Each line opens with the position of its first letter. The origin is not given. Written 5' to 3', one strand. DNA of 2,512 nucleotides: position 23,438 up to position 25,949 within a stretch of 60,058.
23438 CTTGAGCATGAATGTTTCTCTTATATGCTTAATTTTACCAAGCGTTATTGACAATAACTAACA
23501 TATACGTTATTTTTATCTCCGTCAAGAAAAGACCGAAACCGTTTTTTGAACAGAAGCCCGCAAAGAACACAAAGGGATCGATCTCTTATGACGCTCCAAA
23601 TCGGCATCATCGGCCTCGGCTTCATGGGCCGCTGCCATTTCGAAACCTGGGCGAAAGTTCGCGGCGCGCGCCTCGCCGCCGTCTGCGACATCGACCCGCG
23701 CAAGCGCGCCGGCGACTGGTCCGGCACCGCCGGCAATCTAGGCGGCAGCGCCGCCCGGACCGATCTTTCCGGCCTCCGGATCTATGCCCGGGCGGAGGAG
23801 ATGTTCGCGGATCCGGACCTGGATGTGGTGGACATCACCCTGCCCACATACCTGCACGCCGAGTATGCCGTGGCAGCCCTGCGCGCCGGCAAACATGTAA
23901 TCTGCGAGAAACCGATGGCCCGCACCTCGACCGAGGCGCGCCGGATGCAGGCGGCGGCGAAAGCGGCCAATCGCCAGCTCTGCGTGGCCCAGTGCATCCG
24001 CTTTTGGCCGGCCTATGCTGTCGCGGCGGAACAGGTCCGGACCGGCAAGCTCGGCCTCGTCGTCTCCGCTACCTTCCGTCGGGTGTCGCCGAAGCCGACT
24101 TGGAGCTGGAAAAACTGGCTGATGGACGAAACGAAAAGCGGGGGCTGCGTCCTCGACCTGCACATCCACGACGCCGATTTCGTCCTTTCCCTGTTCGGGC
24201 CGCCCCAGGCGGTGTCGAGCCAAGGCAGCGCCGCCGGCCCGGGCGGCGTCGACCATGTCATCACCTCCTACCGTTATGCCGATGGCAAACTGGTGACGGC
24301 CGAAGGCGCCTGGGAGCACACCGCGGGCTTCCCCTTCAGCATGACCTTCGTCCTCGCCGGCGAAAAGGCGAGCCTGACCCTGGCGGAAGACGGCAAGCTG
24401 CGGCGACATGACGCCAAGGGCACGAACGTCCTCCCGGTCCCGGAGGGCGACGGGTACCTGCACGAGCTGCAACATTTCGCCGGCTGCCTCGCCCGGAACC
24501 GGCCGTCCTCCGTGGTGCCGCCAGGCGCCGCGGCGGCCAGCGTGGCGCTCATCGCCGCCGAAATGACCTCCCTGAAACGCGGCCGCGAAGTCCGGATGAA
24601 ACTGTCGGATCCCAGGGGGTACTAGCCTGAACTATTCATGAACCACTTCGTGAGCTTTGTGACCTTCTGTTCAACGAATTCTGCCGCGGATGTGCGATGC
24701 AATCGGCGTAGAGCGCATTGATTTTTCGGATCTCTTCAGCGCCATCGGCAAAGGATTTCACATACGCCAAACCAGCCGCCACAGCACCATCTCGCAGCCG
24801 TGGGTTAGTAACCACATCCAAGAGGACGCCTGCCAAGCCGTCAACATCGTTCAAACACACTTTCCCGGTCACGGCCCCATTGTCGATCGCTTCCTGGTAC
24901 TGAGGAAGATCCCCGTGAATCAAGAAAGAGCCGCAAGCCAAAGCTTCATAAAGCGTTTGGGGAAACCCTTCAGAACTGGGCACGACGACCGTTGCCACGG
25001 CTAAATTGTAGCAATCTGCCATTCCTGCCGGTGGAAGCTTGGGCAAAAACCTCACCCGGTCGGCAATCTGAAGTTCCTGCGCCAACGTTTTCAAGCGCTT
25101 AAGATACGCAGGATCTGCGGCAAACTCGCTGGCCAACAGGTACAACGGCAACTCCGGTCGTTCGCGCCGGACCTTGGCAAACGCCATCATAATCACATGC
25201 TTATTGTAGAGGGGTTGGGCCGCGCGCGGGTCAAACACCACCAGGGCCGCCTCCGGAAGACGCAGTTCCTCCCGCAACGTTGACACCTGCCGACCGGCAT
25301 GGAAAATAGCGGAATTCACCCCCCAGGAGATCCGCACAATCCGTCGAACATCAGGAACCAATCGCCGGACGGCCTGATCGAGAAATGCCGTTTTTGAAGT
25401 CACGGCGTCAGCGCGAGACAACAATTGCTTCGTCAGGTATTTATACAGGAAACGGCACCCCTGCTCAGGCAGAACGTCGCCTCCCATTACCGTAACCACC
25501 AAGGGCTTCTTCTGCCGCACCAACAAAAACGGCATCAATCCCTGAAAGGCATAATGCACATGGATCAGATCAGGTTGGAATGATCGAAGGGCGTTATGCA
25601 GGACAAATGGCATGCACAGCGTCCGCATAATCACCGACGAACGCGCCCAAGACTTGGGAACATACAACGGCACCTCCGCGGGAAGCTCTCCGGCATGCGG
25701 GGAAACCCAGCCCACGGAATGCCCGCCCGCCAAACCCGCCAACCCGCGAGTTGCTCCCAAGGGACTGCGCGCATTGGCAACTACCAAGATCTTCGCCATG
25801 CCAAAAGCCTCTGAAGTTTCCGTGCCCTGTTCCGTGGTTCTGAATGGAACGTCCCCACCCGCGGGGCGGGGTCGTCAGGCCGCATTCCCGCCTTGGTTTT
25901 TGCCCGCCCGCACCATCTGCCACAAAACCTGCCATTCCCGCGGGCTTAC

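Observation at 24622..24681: Dispersed 22-nt motif with a stop codon in all six reading frames; genes terminate inside it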

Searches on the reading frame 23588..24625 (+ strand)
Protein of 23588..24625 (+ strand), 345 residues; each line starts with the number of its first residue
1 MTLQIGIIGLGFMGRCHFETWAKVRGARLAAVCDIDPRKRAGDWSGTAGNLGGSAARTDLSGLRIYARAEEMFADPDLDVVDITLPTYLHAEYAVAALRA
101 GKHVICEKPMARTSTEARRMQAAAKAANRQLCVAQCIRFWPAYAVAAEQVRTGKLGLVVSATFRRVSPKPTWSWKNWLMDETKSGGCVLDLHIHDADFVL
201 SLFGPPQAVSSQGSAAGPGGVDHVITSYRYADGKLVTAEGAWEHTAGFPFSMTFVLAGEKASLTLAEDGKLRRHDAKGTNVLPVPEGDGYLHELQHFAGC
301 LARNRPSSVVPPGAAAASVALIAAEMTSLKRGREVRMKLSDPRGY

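Call 70: find_homologous_proteins(query=window:23588-24625:+, max_evalue=1e-40)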
Query window:23588-24625:+ (345 aa): 3524 proteins with E <= 1e-40 among 8000 candidates; the best 120 are listed.
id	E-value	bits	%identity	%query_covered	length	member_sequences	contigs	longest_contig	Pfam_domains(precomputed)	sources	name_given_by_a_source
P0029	9.3e-214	727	100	92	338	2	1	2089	PF01408.29,PF22725.2,PF02894.23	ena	-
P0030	2.9e-130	452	59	98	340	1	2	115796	PF01408.29,PF22725.2,PF02894.23,PF03447.23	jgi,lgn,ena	-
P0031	1.3e-127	444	58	98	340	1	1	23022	PF01408.29,PF22725.2,PF02894.23,PF03447.23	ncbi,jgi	-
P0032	8.5e-127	441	56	98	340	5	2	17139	PF01408.29,PF22725.2,PF02894.23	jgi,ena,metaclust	metaclust:\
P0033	1.2e-126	441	57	98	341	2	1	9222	PF01408.29,PF22725.2,PF02894.23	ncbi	-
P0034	1.5e-126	440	58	98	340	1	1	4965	PF01408.29,PF22725.2,PF02894.23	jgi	jgi:predicted dehydrogenase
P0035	1.6e-126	440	57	98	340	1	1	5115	PF01408.29,PF22725.2,PF02894.23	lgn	-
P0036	1.7e-126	440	57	98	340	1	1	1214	PF01408.29,PF22725.2,PF02894.23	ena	-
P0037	2.4e-126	440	59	98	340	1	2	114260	PF01408.29,PF22725.2,PF02894.23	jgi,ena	-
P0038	5.3e-126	438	58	98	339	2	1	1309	PF01408.29,PF22725.2,PF02894.23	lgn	-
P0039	9.8e-126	438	58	98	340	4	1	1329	PF01408.29,PF22725.2,PF02894.23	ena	-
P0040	2.8e-125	436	56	98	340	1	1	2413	PF01408.29,PF22725.2,PF02894.23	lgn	-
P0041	6.1e-125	435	55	98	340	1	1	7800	PF01408.29,PF22725.2,PF02894.23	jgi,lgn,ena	-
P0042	7.5e-125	435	59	98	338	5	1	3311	PF01408.29,PF22725.2,PF02894.23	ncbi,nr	ncbi:MAG: Gfo/Idh/MocA family oxidoreductase [Verrucomicrobia bacterium]|nr:Gfo/Idh/MocA family oxid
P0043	8.1e-125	435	55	98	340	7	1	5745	PF01408.29,PF22725.2,PF02894.23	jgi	-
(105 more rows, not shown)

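Call 72: find_encoding_contigs(protein=P0029, flank=2000, max_places=4)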
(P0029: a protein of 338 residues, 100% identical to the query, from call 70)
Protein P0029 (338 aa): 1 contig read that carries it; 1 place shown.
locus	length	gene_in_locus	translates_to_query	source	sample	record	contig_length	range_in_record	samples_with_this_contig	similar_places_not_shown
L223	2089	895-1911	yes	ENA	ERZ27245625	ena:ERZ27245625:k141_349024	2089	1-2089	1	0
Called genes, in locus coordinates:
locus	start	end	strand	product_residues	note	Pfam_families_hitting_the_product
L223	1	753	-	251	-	?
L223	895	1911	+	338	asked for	PF01408:GFO_IDH_MocA, PF02894:GFO_IDH_MocA_C, PF22725:GFO_IDH_MocA_C3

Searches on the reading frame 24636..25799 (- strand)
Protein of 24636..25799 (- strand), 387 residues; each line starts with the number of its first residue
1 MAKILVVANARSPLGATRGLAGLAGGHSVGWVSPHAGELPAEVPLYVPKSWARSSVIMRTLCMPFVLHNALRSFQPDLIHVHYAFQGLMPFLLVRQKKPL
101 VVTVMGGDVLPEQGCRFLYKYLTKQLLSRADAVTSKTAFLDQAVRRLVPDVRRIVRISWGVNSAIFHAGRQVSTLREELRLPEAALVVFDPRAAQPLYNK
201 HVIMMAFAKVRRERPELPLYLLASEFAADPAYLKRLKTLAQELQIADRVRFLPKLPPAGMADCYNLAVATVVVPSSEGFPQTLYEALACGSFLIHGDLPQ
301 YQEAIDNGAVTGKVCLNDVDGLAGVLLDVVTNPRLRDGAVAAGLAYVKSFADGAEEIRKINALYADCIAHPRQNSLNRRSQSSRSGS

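Call 18: find_encoding_contigs(protein=window:24636-25799:-, flank=3000, max_places=6)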
Protein window:24636-25799:- (387 aa): 9 contigs read that carry it; 4 places shown.
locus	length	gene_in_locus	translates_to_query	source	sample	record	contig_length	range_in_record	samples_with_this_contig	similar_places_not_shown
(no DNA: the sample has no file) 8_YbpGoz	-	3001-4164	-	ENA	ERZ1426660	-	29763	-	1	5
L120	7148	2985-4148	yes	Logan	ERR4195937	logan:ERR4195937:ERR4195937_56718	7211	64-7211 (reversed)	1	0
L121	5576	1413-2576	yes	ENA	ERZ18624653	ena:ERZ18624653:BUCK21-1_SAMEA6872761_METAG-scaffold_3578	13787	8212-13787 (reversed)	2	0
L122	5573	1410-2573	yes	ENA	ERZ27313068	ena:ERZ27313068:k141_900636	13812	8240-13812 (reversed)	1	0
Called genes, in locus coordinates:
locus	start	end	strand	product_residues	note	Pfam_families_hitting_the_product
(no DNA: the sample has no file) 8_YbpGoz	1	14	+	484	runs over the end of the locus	-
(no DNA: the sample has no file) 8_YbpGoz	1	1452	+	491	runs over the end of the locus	PF00534:Glycos_transf_1, PF13692:Glyco_trans_1_4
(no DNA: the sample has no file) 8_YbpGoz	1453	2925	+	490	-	PF01943:Polysacc_synt, PF13440:Polysacc_synt_3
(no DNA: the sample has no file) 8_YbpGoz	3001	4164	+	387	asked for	PF13477:Glyco_trans_4_2, PF13579:Glyco_trans_4_4, PF13439:Glyco_transf_4, PF00534:Glycos_transf_1, PF13692:Glyco_trans_1_4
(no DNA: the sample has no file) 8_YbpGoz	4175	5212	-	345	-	PF01408:GFO_IDH_MocA, PF02894:GFO_IDH_MocA_C, PF22725:GFO_IDH_MocA_C3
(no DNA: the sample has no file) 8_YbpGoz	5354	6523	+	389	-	PF01408:GFO_IDH_MocA, PF22725:GFO_IDH_MocA_C3, PF02894:GFO_IDH_MocA_C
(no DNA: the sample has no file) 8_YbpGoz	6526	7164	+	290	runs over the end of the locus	PF01261:AP_endonuc_2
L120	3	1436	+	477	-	?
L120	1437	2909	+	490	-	PF01943:Polysacc_synt, PF13440:Polysacc_synt_3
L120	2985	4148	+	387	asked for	PF13477:Glyco_trans_4_2, PF13579:Glyco_trans_4_4, PF13439:Glyco_transf_4, PF00534:Glycos_transf_1, PF13692:Glyco_trans_1_4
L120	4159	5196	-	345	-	PF01408:GFO_IDH_MocA, PF02894:GFO_IDH_MocA_C, PF22725:GFO_IDH_MocA_C3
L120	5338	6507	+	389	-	PF01408:GFO_IDH_MocA, PF22725:GFO_IDH_MocA_C3, PF02894:GFO_IDH_MocA_C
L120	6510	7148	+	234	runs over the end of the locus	?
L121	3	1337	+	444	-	?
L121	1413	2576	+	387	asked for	PF13477:Glyco_trans_4_2, PF13579:Glyco_trans_4_4, PF13439:Glyco_transf_4, PF00534:Glycos_transf_1, PF13692:Glyco_trans_1_4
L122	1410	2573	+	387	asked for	PF13477:Glyco_trans_4_2, PF13579:Glyco_trans_4_4, PF13439:Glyco_transf_4, PF00534:Glycos_transf_1, PF13692:Glyco_trans_1_4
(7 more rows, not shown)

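Call 34: find_homologous_proteins(query=window:24636-25799:-, max_evalue=1e-30)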
Query window:24636-25799:- (387 aa): 28 proteins with E <= 1e-30 among 8000 candidates.
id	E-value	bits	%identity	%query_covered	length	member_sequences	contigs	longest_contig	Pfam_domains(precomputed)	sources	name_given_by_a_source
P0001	3.8e-255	864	100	100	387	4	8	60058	PF00534.27,PF13477.13,PF13579.13,PF13439.13,PF13692.13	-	-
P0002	2.4e-84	302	44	95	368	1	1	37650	PF00534.27,PF13477.13,PF13439.13,PF13692.13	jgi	jgi:glycosyltransferase involved in cell wall biosynthesis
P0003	3.0e-84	301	45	97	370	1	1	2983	PF00534.27,PF13477.13,PF13579.13,PF13524.13,PF13439.13,PF13692.13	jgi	jgi:glycosyltransferase involved in cell wall biosynthesis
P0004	4.5e-84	301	45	98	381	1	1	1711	PF00534.27,PF13477.13,PF13579.13,PF13524.13,PF13439.13,PF13692.13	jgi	-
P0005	7.4e-84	300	45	98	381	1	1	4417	PF00534.27,PF13477.13,PF13579.13,PF13524.13,PF13439.13,PF13692.13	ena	-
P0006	1.2e-82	296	40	97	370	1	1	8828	PF00534.27,PF13579.13,PF13439.13,PF13692.13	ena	-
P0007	2.7e-82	295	42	95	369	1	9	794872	PF00534.27,PF13477.13,PF13579.13,PF13524.13,PF13439.13,PF13692.13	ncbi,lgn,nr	ncbi:MAG: glycosyltransferase [Chloroflexi bacterium]|nr:MAG: glycosyltransferase [Chloroflexota bac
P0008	8.8e-82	293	43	95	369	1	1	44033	PF00534.27,PF13477.13,PF13524.13,PF13439.13,PF13692.13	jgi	jgi:glycosyltransferase involved in cell wall biosynthesis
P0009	2.4e-81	292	43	95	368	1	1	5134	PF00534.27,PF13477.13,PF13524.13,PF13439.13,PF13692.13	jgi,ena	-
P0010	4.9e-81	291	42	95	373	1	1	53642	PF00534.27,PF13477.13,PF13524.13,PF13439.13,PF13692.13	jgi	jgi:glycosyltransferase involved in cell wall biosynthesis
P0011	8.9e-81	290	44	95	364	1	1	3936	PF00534.27,PF13477.13,PF13579.13,PF13524.13,PF13439.13,PF13692.13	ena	-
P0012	1.4e-79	286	42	97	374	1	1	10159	PF00534.27,PF13477.13,PF13579.13,PF13524.13,PF13439.13,PF13692.13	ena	-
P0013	1.7e-79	286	42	95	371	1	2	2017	PF00534.27,PF13477.13,PF13439.13,PF13692.13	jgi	jgi:glycosyltransferase involved in cell wall biosynthesis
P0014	2.5e-79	285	43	96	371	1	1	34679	PF00534.27,PF13477.13,PF13439.13,PF13692.13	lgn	-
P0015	2.7e-79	285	43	95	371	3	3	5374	PF00534.27,PF13477.13,PF13579.13,PF13524.13,PF13439.13,PF13692.13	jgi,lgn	-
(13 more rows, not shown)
